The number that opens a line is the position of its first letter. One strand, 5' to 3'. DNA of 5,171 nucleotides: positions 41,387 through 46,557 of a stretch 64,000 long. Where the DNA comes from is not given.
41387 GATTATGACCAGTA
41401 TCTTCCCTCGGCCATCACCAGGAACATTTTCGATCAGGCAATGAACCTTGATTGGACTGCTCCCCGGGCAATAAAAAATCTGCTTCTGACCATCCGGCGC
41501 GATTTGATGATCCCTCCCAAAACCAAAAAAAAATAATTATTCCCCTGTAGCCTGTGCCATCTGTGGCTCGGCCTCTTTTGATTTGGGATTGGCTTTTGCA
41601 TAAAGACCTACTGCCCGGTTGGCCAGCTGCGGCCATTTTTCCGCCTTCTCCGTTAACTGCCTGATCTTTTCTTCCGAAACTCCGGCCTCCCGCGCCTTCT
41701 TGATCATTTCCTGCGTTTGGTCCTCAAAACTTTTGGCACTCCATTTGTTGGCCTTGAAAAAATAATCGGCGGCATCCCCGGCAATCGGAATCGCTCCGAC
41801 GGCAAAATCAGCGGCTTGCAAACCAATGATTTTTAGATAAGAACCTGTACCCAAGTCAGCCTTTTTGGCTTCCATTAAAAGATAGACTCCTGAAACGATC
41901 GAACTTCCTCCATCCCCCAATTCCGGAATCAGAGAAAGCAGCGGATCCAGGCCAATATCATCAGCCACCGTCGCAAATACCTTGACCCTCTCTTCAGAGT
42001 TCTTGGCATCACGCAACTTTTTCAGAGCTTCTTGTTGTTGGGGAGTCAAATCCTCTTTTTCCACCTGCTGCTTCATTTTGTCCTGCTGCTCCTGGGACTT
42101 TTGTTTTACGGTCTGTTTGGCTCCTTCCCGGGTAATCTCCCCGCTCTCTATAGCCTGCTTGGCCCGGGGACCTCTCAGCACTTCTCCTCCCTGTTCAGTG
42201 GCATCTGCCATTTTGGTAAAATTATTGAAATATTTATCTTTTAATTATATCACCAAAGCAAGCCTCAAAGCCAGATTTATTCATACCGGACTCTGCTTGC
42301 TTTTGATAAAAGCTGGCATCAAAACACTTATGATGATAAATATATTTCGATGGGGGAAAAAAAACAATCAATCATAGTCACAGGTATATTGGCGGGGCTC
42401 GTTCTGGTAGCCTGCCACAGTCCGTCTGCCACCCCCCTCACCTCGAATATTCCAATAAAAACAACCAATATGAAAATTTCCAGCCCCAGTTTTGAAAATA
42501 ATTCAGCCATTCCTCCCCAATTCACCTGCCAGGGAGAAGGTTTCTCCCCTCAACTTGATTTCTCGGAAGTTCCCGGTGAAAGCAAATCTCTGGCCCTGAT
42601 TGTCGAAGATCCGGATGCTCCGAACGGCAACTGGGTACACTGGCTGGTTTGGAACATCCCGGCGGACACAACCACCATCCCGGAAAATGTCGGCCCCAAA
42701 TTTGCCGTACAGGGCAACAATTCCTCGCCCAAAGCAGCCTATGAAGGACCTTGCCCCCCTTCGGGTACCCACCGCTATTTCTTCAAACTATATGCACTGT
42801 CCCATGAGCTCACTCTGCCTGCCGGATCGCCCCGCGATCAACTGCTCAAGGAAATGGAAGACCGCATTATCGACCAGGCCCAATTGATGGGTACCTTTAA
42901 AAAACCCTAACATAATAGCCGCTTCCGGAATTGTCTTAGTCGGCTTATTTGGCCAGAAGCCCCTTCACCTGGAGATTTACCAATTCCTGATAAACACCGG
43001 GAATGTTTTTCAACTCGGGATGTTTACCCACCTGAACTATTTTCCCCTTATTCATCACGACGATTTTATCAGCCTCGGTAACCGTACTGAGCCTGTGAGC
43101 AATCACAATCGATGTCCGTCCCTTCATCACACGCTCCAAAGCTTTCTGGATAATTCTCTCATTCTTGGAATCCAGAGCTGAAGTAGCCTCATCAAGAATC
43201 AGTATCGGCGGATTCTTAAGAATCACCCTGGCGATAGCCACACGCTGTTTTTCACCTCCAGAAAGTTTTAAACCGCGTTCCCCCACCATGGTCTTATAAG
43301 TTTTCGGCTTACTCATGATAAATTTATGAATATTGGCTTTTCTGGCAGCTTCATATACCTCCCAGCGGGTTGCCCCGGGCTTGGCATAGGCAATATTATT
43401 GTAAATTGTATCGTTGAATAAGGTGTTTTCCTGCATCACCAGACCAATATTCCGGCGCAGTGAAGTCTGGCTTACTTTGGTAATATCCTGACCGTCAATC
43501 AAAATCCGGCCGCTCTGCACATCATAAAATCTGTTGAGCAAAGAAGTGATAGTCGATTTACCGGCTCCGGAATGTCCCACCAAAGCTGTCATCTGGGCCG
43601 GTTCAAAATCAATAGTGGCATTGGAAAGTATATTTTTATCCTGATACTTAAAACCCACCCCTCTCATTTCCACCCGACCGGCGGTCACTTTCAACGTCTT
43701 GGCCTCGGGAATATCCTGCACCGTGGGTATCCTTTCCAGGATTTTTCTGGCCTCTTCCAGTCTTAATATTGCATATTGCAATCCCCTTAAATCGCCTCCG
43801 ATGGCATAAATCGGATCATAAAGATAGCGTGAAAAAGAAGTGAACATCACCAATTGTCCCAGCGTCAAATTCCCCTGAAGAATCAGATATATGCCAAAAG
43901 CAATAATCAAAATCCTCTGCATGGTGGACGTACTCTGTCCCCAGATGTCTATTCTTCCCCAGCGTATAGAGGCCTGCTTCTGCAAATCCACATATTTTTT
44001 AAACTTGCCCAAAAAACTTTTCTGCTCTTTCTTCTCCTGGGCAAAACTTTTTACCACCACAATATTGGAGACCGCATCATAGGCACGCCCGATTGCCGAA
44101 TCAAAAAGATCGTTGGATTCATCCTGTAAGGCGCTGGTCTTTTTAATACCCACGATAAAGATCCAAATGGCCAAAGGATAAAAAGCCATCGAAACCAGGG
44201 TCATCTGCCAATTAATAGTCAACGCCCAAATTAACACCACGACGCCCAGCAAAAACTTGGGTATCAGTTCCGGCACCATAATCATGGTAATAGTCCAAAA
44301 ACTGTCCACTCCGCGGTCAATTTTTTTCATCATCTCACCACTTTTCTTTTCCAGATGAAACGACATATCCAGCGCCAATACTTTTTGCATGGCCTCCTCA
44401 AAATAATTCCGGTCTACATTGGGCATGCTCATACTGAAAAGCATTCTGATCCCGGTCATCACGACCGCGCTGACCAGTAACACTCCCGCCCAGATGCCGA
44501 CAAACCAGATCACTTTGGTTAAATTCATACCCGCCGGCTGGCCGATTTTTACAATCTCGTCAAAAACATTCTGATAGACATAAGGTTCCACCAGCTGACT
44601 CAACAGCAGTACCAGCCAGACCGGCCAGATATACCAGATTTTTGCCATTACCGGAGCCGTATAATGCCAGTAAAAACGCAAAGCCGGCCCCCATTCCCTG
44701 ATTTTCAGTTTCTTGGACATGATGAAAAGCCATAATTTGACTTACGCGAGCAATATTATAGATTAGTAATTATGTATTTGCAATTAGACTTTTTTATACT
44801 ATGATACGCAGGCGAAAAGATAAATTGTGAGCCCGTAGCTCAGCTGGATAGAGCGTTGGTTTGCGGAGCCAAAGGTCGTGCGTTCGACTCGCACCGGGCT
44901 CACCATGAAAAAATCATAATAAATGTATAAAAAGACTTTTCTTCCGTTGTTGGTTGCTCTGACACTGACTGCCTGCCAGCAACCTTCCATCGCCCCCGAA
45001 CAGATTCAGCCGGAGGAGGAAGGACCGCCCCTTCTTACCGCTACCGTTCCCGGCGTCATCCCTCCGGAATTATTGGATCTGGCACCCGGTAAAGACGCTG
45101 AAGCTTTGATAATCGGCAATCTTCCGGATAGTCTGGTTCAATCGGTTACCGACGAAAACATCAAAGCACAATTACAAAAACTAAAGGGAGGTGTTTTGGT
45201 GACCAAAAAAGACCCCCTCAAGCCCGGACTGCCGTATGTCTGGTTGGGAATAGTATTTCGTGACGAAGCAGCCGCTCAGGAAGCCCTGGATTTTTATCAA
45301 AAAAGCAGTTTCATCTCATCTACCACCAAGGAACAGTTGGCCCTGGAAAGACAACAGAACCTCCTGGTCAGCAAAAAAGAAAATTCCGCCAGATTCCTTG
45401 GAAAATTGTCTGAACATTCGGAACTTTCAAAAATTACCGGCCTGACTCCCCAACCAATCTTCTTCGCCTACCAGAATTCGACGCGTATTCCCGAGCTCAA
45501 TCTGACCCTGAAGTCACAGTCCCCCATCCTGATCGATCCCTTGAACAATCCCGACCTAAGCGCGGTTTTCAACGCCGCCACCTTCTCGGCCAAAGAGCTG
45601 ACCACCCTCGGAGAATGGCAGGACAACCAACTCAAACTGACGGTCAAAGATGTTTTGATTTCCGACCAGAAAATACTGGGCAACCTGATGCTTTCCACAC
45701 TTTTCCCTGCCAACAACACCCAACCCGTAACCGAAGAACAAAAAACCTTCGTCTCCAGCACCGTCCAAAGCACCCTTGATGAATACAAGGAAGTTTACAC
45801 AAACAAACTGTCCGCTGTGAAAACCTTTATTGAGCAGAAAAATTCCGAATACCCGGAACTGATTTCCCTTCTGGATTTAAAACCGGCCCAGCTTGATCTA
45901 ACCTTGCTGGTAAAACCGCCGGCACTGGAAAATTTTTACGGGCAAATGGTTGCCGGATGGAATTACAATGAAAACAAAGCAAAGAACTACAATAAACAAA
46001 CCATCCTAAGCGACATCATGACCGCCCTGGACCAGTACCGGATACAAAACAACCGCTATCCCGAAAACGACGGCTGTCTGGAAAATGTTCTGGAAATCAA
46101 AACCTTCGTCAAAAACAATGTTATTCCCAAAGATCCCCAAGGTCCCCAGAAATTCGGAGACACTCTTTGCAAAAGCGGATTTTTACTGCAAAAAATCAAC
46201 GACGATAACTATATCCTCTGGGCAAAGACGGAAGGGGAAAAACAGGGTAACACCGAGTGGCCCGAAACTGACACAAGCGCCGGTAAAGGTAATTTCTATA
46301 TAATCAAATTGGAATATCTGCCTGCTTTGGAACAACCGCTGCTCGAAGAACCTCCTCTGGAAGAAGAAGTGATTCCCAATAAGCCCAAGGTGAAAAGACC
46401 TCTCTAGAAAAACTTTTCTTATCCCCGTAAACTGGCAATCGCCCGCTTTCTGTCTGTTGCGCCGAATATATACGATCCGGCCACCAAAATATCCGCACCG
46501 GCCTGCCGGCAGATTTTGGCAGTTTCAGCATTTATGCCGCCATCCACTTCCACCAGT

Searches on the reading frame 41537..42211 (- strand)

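Call 8: search_protein_families(library=pfam, proteins=[window:41537-42211:-], max_evalue=0.01)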
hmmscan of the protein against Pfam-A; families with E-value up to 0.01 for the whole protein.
window:41537-42211:- (224 aa): 1 family
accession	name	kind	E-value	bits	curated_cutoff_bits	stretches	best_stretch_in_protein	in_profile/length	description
PF13430.11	DUF4112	-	2.3e-15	57.1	23.3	1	65-163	4-102/105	Domain of unknown function (DUF4112)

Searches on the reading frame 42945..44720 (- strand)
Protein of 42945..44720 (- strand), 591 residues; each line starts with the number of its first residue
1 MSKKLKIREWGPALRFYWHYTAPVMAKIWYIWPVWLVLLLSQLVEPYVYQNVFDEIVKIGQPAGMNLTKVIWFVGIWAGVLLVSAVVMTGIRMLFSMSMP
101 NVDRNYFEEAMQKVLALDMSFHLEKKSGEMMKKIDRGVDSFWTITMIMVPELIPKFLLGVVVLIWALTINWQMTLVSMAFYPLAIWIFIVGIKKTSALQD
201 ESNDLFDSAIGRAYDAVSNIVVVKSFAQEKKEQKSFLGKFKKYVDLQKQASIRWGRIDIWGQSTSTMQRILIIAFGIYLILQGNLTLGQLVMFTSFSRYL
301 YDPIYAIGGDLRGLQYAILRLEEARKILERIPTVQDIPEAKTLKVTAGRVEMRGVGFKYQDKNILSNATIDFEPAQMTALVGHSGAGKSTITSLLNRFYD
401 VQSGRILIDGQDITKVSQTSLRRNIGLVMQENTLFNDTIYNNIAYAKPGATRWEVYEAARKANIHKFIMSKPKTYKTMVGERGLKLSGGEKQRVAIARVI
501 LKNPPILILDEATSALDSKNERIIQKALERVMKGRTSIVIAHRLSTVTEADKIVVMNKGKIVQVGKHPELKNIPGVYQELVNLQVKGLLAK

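Call 8: search_protein_families(library=pfam, proteins=[window:42945-44720:-], max_evalue=0.01)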
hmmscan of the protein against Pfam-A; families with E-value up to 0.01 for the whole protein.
window:42945-44720:- (591 aa): 9 families
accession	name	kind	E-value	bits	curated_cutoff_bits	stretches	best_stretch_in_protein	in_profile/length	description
PF00664.28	ABC_membrane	-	3e-34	119.4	28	1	41-303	14-273/274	ABC transporter transmembrane region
PF00005.33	ABC_tran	-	6.6e-34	117.9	25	1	365-514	1-137/137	ABC transporter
PF02463.25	SMC_N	-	4.3e-12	46.4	40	1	368-558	18-213/220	RecF/RecN/SMC N terminal domain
PF13175.12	AAA_15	-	1.5e-05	25.2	32.1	1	365-458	14-92/374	AAA ATPase domain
PF13555.12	AAA_29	-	0.00059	20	27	1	367-391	14-38/61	P-loop containing region of AAA domain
PF13401.12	AAA_22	-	0.0012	19.6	27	1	375-435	5-64/130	AAA domain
PF03193.22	RsgA_GTPase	-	0.002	18.4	30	1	360-402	92-133/174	RsgA GTPase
PF13476.12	AAA_23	-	0.0026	18.8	27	1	366-391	11-35/201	AAA domain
PF06414.18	Zeta_toxin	-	0.0079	16.1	22.3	0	377-413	18-54/199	Zeta toxin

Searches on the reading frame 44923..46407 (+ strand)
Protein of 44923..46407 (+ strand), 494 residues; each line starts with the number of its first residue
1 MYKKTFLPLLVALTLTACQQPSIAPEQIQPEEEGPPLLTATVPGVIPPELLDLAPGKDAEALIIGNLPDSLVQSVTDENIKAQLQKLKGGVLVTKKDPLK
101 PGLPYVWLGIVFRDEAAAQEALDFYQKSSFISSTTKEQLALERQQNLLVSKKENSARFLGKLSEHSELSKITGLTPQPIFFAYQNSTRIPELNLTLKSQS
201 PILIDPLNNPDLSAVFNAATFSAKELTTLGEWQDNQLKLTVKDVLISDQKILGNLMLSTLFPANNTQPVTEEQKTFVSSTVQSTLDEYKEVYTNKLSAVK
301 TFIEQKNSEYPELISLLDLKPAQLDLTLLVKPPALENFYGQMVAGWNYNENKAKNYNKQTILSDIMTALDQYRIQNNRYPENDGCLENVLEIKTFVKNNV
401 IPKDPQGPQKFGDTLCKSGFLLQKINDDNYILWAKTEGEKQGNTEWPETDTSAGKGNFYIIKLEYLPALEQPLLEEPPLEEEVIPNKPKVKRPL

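Call 32: search_protein_families(library=pfam, proteins=[window:44923-46407:+], max_evalue=0.001)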
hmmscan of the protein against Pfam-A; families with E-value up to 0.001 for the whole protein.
window:44923-46407:+ (494 aa): 1 family
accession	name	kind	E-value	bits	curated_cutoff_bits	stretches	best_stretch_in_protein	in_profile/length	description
PF08334.16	T2SSG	-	0.00037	21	21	1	350-392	6-48/108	Type II secretion system (T2SS), protein G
